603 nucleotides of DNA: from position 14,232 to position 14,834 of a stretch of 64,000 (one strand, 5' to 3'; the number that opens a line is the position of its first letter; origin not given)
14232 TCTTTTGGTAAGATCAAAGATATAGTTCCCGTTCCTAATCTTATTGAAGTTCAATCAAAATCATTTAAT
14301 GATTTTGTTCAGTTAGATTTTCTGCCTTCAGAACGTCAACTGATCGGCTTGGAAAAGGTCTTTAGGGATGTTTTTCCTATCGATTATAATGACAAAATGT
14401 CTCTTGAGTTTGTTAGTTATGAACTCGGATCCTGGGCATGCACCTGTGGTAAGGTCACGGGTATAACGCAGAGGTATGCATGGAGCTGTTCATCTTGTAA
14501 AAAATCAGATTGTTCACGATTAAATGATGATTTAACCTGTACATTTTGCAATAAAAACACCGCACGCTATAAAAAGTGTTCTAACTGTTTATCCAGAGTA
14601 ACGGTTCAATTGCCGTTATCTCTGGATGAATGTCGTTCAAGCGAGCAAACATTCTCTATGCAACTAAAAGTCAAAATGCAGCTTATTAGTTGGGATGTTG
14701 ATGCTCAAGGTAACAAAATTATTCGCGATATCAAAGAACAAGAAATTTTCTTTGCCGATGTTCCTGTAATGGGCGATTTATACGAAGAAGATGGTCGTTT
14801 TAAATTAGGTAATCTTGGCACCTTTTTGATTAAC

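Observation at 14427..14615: Nine-cysteine (double zinc-ribbon-like) insertion in the N-terminal part of RpoB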

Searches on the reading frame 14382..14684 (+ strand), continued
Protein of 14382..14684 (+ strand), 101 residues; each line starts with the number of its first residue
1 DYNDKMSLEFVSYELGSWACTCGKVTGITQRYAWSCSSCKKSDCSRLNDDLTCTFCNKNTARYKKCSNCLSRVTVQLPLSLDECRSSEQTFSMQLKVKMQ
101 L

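Call 49: search_protein_families(library=padloc, proteins=[P0200, L001:8712-9992:+, P0301, L002:1461-2876:+], max_evalue=0.01)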
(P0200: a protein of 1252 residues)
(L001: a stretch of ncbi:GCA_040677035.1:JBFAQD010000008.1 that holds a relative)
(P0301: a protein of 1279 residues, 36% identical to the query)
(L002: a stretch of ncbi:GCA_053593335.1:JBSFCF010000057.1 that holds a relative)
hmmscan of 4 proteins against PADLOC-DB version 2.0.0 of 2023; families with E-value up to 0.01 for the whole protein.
P0200 (1252 aa): 0 families

L001:8712-9992:+ (426 aa): 2 families
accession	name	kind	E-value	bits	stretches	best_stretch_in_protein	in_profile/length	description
PDLC02159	Avs1b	-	1.8e-10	36.9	1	108-422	204-530/1924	-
PDLC01173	STAND_TPR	-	0.00021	17.6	1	102-251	96-254/1114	"Predicted ATPase fused to Xre-HTH and TPR repeats domain, associated with cas1-less I-E system in Streptomyces"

P0301 (1279 aa): 0 families

L002:1461-2876:+ (471 aa): 2 families
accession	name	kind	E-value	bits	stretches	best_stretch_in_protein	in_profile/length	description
PDLC02159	Avs1b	-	3.4e-06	22.7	1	242-385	319-459/1924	-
PDLC01173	STAND_TPR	-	6e-06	22.8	1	136-283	96-253/1114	"Predicted ATPase fused to Xre-HTH and TPR repeats domain, associated with cas1-less I-E system in Streptomyces"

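Call 51: list_cluster_members(proteins=[P0247, P0290, P0149, P0163, P0137, P0143, P0150, P0201, P0130, P0188])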
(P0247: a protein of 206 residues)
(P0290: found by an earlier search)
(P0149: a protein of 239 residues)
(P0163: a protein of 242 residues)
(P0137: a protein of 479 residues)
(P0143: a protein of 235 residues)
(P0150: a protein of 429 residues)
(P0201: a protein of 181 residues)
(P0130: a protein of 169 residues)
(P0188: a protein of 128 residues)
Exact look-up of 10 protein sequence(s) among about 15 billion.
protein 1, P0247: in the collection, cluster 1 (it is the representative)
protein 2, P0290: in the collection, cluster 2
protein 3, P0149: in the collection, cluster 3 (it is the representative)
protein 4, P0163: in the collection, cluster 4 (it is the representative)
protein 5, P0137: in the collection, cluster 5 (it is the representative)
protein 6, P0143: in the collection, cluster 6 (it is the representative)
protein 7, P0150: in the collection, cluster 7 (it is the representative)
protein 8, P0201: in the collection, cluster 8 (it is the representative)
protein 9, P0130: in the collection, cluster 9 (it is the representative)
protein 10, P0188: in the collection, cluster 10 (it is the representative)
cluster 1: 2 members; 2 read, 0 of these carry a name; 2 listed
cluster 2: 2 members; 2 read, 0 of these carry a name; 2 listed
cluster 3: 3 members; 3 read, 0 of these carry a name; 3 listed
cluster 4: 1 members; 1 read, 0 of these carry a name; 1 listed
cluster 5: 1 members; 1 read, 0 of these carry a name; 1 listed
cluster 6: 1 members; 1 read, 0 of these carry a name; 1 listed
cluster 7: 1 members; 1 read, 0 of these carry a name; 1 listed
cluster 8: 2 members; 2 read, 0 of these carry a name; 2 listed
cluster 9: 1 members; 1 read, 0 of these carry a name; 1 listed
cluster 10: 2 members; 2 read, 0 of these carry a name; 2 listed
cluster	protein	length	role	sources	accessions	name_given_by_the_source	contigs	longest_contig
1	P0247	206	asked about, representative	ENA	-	-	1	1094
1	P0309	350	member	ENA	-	-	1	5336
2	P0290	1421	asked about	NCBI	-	-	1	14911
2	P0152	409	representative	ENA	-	-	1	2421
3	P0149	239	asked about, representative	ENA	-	-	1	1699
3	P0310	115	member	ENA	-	-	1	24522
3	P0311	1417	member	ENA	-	-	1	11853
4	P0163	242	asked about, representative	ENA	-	-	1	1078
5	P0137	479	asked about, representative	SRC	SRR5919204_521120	-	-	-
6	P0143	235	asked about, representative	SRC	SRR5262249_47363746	-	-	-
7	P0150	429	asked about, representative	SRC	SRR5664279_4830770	-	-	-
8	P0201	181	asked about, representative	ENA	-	-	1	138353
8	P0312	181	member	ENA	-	-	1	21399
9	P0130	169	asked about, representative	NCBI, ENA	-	-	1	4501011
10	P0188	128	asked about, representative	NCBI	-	-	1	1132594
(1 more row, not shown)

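Call 60: search_protein_families(library=ncbifam, proteins=[P0200, L001:8712-9992:+], max_evalue=0.001)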
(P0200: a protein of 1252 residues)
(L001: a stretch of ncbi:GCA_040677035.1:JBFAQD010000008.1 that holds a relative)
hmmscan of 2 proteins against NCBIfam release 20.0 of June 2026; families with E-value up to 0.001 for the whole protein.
P0200 (1252 aa): 10 families
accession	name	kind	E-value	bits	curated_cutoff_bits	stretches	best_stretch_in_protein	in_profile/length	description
TIGR02386.1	rpoC_TIGR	equivalog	3.8e-72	243.5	963.5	2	934-1162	212-436/1147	DNA-directed RNA polymerase subunit beta'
NF011498.0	PRK14906.1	equivalog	1.7e-63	214.5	1437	2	943-1159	314-529/1459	DNA-directed RNA polymerase subunit beta'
NF007172.0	PRK09603.1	equivalog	1.6e-62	210.7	5372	3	943-1159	1625-1840/2890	DNA-directed RNA polymerase subunit beta/beta'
NF002729.0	PRK02625.1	equivalog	3.4e-58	197.8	1117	2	942-1159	242-458/626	DNA-directed RNA polymerase subunit gamma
TIGR02387.1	rpoC1_cyan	equivalog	3.7e-57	194.3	975.9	2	943-1160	237-453/619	DNA-directed RNA polymerase subunit gamma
NF011417.0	PRK14844.1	equivalog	9.3e-52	175.4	4632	3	631-900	1324-1592/2839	DNA-directed RNA polymerase subunit beta/beta'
NF001616.1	PRK00405.1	equivalog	1.4e-18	66.1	896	1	435-586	735-870/1096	DNA-directed RNA polymerase subunit beta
TIGR02013.1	rpoB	equivalog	2.6e-17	61.8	801.15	1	435-524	798-885/1238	DNA-directed RNA polymerase subunit beta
NF006336.0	PRK08566.1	equivalog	8e-08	30.9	819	1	942-1094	208-358/883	DNA-directed RNA polymerase subunit A'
TIGR02390.1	RNA_pol_rpoA1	equivalog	9.1e-08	30.7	1042.55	1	942-1094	203-353/867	DNA-directed RNA polymerase subunit A'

L001:8712-9992:+ (426 aa): 1 family
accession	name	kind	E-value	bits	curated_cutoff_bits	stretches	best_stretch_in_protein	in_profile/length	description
NF041810.1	Avs1b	equivalog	6.5e-09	33.5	1500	1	106-422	202-530/1931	AVAST type 1 anti-phage system protease Avs1b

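Call 83: predict_structure(alignment_id=A3)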
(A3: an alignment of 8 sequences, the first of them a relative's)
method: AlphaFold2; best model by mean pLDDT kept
length: 1186 residues; sequences in the alignment: 8
mean_pLDDT: 54.6   pTM: 0.35
mean pLDDT of the five models: 54.6, 50.9, 49.9, 46.5, 40.5
residues with pLDDT >= 90: 2; 70-90: 372; 50-70: 276; < 50: 536
segments of 3 or more residues with pLDDT < 50: 1-5, 105-109, 156-163, 239-250, 296-349, 365-370, 384-406, 430-439, 514-518, 580-585, 643-846, 933-941, 948-968, 1033-1186
pLDDT, mean of each block of 10 residues (from residue 1): 49 63 79 80 81 81 79 80 82 73 49 62 74 73 73 54 61 72 61 75 66 69 71 53 45 72 76 73 53 47 34 33 31 44 47 65 52 51 47 29 46 74 68 40 70 70 80 83 77 78 65 52 78 65 67 63 67 70 46 67 71 76 80 59 40 25 25 27 43 35 34 39 32 28 34 35 31 26 27 28 38 36 42 37 45 67 75 84 82 82 78 75 79 47 50 31 37 70 73 78 85 71 67 42 26 24 33 35 38 35 28 31 29 25 26 25 22 28 25
secondary structure, 60 per line:
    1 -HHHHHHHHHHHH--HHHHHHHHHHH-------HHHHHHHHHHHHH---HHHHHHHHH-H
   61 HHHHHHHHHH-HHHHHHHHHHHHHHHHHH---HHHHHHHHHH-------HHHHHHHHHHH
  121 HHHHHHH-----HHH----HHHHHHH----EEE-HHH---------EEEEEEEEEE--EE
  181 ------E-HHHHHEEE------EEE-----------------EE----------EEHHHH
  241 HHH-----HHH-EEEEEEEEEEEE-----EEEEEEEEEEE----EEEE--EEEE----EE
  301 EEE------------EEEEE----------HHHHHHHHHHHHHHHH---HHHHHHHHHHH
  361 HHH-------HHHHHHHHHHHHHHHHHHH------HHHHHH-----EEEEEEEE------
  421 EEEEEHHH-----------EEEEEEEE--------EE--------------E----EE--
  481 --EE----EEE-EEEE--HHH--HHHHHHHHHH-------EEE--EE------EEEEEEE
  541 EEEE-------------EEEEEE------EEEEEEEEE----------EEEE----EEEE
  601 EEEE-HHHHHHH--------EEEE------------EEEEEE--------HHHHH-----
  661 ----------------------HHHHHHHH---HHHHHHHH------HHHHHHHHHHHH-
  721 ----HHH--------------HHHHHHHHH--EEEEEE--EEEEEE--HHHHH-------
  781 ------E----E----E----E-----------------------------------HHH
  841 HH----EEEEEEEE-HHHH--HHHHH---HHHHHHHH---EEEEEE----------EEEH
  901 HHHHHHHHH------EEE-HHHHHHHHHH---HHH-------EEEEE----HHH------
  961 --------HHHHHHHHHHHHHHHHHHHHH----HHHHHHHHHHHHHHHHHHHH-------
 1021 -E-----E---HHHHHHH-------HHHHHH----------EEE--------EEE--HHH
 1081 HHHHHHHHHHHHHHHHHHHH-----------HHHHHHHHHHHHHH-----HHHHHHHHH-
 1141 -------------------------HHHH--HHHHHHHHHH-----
elements in order (helices of 4 or more, strands of 3 or more residues): H2-13 H16-26 H34-46 H50-58 H60-70 H72-89 H93-102 H110-127 H140-146 E151-153 E167-176 H189-193 E194-196 E203-205 H237-243 E253-264 E270-280 E285-288 E291-294 E299-303 E316-320 H331-346 H350-363 H371-389 H396-401 E407-414 E421-425 E440-447 E489-491 E493-496 H504-513 E521-523 E534-544 E558-563 E570-578 E589-592 E597-604 H606-612 E621-624 E637-642 H651-655 H683-690 H694-701 H708-719 H742-750 E753-758 E761-766 H769-773 H838-842 E847-854 H856-859 H862-866 H870-877 E881-886 E897-899 H900-909 E916-918 H920-929 E943-947 H969-989 H994-1013 H1032-1038 H1046-1051 E1062-1064 E1073-1075 H1078-1100 H1112-1125 H1131-1139 H1166-1169 H1172-1181

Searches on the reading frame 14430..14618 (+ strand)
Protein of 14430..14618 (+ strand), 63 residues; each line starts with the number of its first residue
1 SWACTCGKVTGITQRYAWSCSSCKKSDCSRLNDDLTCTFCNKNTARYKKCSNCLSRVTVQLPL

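Call 8: search_protein_families(library=pfam, proteins=[window:14430-14618:+], max_evalue=1)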
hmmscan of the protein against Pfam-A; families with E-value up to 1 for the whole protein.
seq(63 aa): 1 family
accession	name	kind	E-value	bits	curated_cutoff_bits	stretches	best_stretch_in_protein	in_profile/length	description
PF06221.18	zf-C2HC5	-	0.35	11.3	25.8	0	4-45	4-45/54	Putative zinc finger motif, C2HC5-type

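Call 86: search_solved_structures(query=window:14430-14618:+, max_evalue=10, show_alignments=2)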
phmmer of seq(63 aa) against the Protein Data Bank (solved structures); distinct sequences matched with E-value up to 10: 11.
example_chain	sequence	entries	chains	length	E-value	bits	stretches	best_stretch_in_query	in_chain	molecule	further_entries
7r81_r1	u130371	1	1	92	0.024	18.5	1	15-47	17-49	60S ribosomal protein L43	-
7olc_Lp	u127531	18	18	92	0.066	17.2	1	15-47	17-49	60S ribosomal protein L43-like protein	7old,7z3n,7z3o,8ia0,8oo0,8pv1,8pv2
9opw_B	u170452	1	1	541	0.54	14.3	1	15-56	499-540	Taste receptor type 1 member 3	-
9opy_B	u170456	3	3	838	1.4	13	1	15-56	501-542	Taste receptor type 1 member 3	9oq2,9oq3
9opz_B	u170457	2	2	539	1.6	12.8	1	15-54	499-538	Taste receptor type 1 member 3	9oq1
9oq4_B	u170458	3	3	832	4.5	11.4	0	16-56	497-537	Taste receptor type 1 member 3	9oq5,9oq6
9nor_B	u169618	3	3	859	4.8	11.3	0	16-56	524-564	Taste receptor type 1 member 3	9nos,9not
4uf7_A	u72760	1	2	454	4.8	11.3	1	22-57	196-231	GLYCOPROTEIN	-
9ut8_B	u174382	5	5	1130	6.2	10.9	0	16-56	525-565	Taste receptor type 1 member 3,mNeonGreen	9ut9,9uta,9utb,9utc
9nox_B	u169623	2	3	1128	7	10.8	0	16-56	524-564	miniGs/gust25 | Taste receptor type 1 member 3,Guanine nucleotide-binding protein G(s) subunit alpha isofo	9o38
9eho_p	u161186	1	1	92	8.7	10.5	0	6-48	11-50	Large ribosomal subunit protein eL43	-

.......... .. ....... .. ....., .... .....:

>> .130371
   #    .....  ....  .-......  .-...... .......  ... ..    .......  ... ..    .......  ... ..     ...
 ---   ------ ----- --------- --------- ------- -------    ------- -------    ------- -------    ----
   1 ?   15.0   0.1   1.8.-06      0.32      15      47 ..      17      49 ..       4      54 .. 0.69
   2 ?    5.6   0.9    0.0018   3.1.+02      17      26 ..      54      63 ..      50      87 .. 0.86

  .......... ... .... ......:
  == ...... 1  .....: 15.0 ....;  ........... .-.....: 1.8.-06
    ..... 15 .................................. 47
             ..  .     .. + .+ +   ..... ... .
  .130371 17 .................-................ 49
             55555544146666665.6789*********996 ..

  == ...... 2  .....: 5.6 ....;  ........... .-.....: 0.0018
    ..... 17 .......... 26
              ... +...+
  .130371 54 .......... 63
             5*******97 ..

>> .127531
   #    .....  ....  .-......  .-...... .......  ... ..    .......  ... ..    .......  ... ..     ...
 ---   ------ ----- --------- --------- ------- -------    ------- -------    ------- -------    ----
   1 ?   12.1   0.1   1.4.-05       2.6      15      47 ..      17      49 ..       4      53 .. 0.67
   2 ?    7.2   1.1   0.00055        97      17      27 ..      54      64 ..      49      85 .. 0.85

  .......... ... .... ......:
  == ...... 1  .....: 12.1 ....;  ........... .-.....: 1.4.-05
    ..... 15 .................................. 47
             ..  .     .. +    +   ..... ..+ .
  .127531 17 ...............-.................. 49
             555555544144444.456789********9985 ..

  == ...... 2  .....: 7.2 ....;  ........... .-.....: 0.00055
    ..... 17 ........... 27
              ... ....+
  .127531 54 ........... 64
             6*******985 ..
